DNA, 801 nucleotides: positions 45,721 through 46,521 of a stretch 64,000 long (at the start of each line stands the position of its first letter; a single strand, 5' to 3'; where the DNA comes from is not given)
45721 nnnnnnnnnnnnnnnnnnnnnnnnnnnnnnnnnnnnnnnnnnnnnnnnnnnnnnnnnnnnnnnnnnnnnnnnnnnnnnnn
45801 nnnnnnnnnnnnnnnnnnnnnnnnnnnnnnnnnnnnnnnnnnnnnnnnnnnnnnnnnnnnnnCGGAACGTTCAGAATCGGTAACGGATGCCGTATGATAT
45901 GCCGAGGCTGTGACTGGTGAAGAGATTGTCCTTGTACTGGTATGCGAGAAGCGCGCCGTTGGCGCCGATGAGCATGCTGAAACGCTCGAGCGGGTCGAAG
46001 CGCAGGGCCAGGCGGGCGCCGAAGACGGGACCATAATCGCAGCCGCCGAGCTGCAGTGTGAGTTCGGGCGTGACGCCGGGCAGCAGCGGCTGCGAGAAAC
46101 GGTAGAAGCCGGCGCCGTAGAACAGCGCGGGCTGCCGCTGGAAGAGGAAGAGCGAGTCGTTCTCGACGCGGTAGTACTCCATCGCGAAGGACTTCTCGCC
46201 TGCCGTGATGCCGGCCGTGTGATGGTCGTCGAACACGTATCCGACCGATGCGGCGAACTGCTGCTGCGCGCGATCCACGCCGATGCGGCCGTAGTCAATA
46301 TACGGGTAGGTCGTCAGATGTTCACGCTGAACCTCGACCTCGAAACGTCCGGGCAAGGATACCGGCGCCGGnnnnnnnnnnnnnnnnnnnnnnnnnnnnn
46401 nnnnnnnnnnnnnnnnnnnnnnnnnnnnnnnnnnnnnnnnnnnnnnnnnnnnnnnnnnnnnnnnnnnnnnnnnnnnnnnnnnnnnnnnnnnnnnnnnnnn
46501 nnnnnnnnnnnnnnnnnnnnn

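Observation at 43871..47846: Four-gene ECF-sigma / RseA-like anti-sigma / lipoprotein / vWA-T9SS-cargo operon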

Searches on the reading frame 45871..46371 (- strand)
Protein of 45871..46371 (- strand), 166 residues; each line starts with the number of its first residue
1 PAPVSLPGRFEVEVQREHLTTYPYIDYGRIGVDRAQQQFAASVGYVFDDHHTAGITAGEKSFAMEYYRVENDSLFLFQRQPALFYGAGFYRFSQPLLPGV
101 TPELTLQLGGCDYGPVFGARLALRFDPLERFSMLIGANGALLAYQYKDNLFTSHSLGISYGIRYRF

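Call 55: search_protein_representatives(alignment_id=A3)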
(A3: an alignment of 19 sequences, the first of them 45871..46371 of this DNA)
Query: 19 sequences, 167 profile positions. Proteins with E-value up to 0.001 (for the whole library): 1061; up to 1e-10: 313; up to 1e-30: 18. The best 150 are listed.
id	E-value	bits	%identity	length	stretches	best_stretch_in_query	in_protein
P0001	1.5e-84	298.3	-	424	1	4-167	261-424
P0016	3.7e-82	290.5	-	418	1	3-167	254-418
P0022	1.2e-79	282.4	-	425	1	4-167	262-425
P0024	7.1e-79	279.9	-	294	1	3-167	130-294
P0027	4.4e-78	277.3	-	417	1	3-167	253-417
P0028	2.1e-72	258.8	-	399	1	2-167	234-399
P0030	7.2e-72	257.1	-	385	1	3-167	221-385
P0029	3.6e-70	251.5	-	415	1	7-167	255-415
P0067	1.5e-67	243.0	-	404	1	6-167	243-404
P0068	9.2e-67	240.5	-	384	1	8-167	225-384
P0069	4.4e-65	235.0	-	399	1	9-167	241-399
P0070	1.1e-62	227.1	-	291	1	9-167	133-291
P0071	1.4e-62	226.8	-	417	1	7-167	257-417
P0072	5.0e-59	215.3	-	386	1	10-167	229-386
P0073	8.3e-59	214.6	-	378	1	7-167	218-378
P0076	1.8e-36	141.9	-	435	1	5-167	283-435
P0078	1.4e-22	96.7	-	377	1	39-167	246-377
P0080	2.5e-22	95.9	-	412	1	41-167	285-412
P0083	3.4e-21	92.2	-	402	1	20-167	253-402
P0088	2.9e-20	89.2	-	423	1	39-166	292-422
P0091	6.1e-19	84.9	-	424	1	37-165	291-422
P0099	3.1e-18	82.6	-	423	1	12-167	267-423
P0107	2.0e-17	79.9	-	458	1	38-167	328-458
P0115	1.1e-16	77.5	-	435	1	38-167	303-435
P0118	2.0e-16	76.7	-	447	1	36-167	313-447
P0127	5.7e-16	75.2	-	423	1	11-167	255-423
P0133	1.0e-15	74.4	-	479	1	38-167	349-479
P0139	1.7e-15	73.6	-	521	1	44-167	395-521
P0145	3.6e-15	72.6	-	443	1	37-167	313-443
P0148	4.3e-15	72.4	-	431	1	38-167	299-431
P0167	2.3e-14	70.0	-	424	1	41-167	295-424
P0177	3.7e-14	69.3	-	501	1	34-165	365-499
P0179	4.3e-14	69.1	-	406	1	36-167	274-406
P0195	8.8e-14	68.1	-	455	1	23-165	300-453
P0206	2.0e-13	66.9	-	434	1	39-165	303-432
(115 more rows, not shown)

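Call 56: search_protein_families(library=pfam, proteins=[P0076, P0078, P0080, P0083, P0088, P0099, P0107, P0133, P0139, P0177], max_evalue=0.01)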
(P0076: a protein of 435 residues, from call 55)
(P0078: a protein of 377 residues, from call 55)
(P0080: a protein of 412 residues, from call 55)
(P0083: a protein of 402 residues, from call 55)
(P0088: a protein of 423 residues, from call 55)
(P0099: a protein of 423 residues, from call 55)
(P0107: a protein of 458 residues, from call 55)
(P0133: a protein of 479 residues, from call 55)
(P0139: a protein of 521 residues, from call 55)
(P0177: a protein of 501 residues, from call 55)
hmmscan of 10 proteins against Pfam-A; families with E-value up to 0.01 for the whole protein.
P0076 (435 aa): 0 families

P0078 (377 aa): 0 families

P0080 (412 aa): 0 families

P0083 (402 aa): 0 families

P0088 (423 aa): 0 families

P0099 (423 aa): 0 families

P0107 (458 aa): 0 families

P0133 (479 aa): 0 families

P0139 (521 aa): 0 families

P0177 (501 aa): 2 families
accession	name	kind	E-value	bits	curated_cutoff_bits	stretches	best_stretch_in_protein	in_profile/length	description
PF03466.25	LysR_substrate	-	0.0057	16.5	28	0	400-483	90-176/209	LysR substrate binding domain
PF13490.11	zf-HC2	-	0.0093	16.5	22.2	0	10-33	6-29/35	Putative zinc-finger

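Call 57: list_cluster_members(proteins=[P0078, P0080, P0083, P0088, P0099, P0107, P0133, P0139, P0177, P0067])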
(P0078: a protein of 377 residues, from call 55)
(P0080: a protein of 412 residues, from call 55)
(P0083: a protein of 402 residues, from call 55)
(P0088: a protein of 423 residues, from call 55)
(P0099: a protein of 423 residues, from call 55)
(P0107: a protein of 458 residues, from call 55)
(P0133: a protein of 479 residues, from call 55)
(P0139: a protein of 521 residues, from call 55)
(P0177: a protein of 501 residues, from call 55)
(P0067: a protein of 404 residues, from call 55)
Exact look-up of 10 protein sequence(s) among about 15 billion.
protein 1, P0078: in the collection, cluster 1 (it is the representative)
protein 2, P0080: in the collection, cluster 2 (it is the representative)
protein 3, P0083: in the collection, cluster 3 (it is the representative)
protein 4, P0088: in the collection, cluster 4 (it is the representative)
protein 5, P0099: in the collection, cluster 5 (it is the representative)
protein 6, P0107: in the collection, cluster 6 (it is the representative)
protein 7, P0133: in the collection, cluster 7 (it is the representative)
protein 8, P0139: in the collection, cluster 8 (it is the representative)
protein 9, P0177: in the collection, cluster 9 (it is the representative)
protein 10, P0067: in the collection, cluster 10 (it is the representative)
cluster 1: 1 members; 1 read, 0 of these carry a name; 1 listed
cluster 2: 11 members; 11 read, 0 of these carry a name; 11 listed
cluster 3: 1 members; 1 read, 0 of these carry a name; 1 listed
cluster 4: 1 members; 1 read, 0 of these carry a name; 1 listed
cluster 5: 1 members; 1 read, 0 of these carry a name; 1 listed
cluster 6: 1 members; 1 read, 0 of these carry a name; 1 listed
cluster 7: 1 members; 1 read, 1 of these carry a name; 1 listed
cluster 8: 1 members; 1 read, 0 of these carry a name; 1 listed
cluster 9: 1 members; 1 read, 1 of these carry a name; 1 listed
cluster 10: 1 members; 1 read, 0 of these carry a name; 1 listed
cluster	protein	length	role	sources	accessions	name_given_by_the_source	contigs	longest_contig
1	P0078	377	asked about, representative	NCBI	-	-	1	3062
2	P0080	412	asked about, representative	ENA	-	-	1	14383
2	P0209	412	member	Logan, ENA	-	-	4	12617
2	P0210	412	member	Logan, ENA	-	-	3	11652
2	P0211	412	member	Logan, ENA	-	-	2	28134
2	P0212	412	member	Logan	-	-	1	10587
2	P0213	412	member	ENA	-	-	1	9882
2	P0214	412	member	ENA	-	-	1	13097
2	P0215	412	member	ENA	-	-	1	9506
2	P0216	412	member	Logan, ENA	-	-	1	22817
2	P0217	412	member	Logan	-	-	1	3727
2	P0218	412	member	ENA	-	-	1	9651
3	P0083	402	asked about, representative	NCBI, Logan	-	-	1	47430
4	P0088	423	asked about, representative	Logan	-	-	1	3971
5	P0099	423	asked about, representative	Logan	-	-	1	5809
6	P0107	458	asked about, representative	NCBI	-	-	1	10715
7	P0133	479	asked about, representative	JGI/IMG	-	hypothetical protein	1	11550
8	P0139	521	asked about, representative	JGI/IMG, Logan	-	-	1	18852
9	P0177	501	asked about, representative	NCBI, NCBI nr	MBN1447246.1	MAG: hypothetical protein JXA28_04890 [Bacteroidetes bacterium] | hypothetical protein [Bacteroidota bacterium]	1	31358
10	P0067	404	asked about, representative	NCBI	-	-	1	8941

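Call 66: find_homologous_proteins(query=A4, max_evalue=0.001)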
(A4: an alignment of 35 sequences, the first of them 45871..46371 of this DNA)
Query A4 (35 sequences) (166 aa, profile of the alignment): 4 proteins with E <= 0.001 among 1453 candidates.
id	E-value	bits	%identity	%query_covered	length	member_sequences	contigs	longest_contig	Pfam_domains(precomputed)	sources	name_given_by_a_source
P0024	7.9e-44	167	75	98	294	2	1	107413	-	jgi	jgi:hypothetical protein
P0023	2.1e-43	166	78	98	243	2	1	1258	-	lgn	-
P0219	6.7e-39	151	68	96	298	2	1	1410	-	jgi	jgi:hypothetical protein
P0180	3.3e-36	142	27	75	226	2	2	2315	-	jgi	jgi:hypothetical protein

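Call 67: find_encoding_contigs(protein=P0177, flank=6000, max_places=1)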
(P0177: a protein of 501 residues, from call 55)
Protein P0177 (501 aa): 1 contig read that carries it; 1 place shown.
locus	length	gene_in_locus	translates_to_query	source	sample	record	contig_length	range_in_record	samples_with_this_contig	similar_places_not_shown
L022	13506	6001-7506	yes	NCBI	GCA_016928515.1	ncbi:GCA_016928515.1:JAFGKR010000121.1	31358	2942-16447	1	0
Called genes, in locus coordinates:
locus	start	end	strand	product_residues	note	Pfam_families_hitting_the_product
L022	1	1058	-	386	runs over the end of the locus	PF09243:Rsm22, PF13847:Methyltransf_31 (weak)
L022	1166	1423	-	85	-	-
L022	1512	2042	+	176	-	PF00583:Acetyltransf_1, PF13508:Acetyltransf_7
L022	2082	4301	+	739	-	PF26550:Tricorn_2nd (faint), PF00930:DPPIV_N, PF26549:Tricorn_N, PF02129:Peptidase_S15, PF20434:BD-FAE (faint), PF01738:DLH (weak), PF00326:Peptidase_S9, PF12146:Hydrolase_4 (faint)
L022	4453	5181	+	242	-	PF01520:Amidase_3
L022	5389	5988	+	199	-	PF04542:Sigma70_r2, PF08281:Sigma70_r4_2, PF04545:Sigma70_r4 (weak)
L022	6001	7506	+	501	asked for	-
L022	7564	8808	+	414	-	-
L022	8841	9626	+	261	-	PF00535:Glycos_transf_2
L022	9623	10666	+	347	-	PF01075:Glyco_transf_9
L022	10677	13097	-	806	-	PF20437:LonC_helical, PF13654:AAA_32, PF20436:LonB_AAA-LID, PF05362:Lon_C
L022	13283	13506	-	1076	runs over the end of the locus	PF00873:ACR_tran, PF03176:MMPL (faint), PF02355:SecD_SecF_C (weak)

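Call 68: find_encoding_contigs(protein=P0083, flank=6000, max_places=1)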
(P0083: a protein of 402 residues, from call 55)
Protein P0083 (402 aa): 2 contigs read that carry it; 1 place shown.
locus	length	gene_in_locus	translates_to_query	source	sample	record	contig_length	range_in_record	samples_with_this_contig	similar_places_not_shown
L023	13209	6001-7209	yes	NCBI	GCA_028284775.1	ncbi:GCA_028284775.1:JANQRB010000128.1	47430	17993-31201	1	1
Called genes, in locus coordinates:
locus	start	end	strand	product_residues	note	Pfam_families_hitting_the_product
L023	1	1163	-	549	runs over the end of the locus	PF05598:DUF772, PF01609:DDE_Tnp_1, PF13751:DDE_Tnp_1_6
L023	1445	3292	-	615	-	-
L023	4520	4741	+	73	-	-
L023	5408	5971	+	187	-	PF04542:Sigma70_r2, PF08281:Sigma70_r4_2, PF04545:Sigma70_r4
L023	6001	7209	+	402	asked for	-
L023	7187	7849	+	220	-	-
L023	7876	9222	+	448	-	PF14870:PSII_BNR (faint), PF15902:Sortilin-Vps10 (faint), PF02012:BNR (faint), PF18962:Por_Secre_tail (weak)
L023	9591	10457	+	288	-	PF18962:Por_Secre_tail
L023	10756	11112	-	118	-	-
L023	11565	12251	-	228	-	-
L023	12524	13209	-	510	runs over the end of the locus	-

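Call 69: find_encoding_contigs(protein=P0088, flank=6000, max_places=1)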
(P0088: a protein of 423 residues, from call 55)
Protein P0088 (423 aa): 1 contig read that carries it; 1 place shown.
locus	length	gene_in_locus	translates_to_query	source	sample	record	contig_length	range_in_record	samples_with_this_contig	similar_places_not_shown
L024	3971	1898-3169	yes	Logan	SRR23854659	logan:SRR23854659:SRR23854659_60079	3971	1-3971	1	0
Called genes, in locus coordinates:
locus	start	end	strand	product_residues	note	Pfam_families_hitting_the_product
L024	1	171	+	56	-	?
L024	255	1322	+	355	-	PF00930:DPPIV_N (faint), PF07676:PD40 (faint), PF26549:Tricorn_N (faint), PF26550:Tricorn_2nd (faint)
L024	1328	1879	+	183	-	PF04542:Sigma70_r2, PF08281:Sigma70_r4_2, PF04545:Sigma70_r4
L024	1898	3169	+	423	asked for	-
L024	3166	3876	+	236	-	PF14344:DUF4397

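Call 85: list_cluster_members(proteins=[P0115, P0118, P0167, P0145, P0148, P0179, P0206, P0127, P0195, P0091])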
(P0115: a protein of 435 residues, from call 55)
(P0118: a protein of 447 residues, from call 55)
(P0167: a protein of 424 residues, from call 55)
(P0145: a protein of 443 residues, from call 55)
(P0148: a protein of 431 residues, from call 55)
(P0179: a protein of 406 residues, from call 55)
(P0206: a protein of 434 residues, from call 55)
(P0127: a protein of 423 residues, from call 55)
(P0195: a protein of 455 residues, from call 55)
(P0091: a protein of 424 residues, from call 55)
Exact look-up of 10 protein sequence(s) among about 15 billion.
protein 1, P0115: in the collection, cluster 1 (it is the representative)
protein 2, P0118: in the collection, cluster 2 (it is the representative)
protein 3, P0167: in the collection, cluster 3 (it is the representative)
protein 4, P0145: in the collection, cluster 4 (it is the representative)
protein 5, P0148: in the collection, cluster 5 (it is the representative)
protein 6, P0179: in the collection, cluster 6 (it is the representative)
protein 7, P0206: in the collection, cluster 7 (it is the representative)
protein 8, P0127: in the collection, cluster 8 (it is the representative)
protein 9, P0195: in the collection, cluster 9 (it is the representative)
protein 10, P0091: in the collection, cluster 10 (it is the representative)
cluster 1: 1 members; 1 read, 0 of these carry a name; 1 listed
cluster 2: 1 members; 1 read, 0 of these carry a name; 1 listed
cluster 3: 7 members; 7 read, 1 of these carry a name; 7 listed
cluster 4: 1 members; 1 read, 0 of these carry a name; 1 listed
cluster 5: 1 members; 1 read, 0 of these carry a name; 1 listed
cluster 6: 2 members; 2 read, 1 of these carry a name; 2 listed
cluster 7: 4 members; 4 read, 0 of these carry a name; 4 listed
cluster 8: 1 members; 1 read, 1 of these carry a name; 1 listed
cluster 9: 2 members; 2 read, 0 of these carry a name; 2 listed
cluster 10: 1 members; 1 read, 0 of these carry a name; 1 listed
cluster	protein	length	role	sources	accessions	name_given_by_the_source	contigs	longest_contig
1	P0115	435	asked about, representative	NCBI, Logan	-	-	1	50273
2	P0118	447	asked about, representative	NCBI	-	-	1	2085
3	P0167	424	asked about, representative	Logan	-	-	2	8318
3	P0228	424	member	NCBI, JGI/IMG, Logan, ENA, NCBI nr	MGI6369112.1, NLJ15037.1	MAG: hypothetical protein GX372_07300 [Ignavibacteria bacterium] | hypothetical protein | hypothetical protein [Ignavibacteria bacterium]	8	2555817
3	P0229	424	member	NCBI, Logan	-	-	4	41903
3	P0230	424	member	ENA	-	-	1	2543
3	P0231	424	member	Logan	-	-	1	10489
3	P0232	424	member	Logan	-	-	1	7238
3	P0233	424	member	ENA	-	-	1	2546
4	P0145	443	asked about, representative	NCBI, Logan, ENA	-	-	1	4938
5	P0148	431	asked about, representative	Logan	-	-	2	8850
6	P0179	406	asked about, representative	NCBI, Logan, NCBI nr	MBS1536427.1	MAG: hypothetical protein JST20_01605 [Bacteroidetes bacterium] | hypothetical protein [Bacteroidota bacterium]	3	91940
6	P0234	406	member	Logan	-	-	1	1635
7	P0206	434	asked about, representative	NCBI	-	-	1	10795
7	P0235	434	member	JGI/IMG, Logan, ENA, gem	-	-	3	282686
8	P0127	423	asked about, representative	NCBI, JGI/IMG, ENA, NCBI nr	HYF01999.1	MAG TPA: hypothetical protein VEC36_01375 [Patescibacteria group bacterium] | hypothetical protein [Patescibacteria group bacterium]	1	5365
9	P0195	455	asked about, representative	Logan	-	-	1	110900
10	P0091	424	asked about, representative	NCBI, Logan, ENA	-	-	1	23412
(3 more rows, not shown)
